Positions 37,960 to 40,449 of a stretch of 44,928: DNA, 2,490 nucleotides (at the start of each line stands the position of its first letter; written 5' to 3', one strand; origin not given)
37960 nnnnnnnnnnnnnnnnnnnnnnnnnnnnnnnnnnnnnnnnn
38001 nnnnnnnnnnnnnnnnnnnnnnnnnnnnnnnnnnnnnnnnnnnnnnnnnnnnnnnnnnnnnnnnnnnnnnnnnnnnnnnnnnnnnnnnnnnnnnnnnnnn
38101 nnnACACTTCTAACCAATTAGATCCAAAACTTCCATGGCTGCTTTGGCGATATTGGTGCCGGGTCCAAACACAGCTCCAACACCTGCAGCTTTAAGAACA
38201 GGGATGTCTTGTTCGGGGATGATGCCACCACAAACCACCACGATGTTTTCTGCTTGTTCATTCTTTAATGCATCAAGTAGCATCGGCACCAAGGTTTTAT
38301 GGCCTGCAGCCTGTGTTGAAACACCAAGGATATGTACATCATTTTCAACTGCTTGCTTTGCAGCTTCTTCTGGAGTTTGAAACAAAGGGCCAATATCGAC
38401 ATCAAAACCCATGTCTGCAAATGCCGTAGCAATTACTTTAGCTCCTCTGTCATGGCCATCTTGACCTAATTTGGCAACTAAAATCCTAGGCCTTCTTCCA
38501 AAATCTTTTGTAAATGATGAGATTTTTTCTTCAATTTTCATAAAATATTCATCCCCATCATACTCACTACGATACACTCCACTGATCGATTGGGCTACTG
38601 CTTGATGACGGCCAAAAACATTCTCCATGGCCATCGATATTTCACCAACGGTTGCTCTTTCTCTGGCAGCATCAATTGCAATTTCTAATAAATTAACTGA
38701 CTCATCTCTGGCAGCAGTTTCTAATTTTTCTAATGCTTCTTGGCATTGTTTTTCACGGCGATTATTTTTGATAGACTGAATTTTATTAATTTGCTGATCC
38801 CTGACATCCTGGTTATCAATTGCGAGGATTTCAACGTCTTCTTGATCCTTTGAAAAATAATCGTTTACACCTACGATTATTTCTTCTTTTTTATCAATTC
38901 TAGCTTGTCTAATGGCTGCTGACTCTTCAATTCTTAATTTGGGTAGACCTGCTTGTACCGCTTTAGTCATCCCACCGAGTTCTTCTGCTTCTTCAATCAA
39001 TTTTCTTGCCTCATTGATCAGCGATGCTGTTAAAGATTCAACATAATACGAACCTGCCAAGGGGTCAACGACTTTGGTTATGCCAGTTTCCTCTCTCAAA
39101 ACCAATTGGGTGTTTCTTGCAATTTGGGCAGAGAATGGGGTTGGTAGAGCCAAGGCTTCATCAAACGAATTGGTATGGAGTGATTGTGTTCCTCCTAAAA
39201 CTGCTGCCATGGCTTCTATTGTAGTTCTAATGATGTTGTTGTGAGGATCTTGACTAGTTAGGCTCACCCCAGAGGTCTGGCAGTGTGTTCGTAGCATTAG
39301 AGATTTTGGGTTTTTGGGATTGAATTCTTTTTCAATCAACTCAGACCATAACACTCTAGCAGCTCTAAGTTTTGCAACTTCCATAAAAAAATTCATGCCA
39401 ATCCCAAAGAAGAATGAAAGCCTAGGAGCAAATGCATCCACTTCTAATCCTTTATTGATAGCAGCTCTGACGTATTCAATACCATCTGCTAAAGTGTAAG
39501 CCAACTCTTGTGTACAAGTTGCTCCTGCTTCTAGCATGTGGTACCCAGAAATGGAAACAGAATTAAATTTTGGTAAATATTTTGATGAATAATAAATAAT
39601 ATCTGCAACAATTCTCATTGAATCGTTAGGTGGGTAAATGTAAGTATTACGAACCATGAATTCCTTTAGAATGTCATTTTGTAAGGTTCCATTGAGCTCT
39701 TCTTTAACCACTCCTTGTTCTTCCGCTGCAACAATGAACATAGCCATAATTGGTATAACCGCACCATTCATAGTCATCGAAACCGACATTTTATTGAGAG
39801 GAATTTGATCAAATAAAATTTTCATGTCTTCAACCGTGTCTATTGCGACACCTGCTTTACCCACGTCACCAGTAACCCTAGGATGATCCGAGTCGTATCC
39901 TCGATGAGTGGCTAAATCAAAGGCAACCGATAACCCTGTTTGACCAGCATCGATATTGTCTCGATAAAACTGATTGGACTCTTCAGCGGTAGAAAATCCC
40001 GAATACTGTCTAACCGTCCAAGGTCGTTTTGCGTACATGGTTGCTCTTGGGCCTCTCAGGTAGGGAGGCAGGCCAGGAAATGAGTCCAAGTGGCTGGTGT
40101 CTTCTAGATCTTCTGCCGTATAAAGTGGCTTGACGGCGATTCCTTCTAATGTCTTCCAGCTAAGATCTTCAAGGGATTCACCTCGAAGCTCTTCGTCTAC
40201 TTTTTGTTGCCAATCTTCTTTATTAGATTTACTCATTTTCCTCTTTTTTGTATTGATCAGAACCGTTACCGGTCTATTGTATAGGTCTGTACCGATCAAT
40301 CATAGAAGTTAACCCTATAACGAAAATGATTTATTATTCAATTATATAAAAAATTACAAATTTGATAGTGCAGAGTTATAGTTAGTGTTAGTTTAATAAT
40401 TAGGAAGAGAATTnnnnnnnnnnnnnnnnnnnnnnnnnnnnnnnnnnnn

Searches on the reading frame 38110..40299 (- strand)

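Call 24: search_protein_families(library=pfam, proteins=[window:38110-40299:-], max_evalue=0.001)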
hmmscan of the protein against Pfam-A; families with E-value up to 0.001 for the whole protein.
window:38110-40299:- (729 aa): 2 families
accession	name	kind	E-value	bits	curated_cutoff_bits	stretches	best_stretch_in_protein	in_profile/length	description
PF01642.28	MM_CoA_mutase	-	1.9e-234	779.4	22.1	1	49-563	1-512/512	Methylmalonyl-CoA mutase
PF02310.24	B12-binding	-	1.5e-17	64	32.1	1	605-720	2-119/121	B12 binding domain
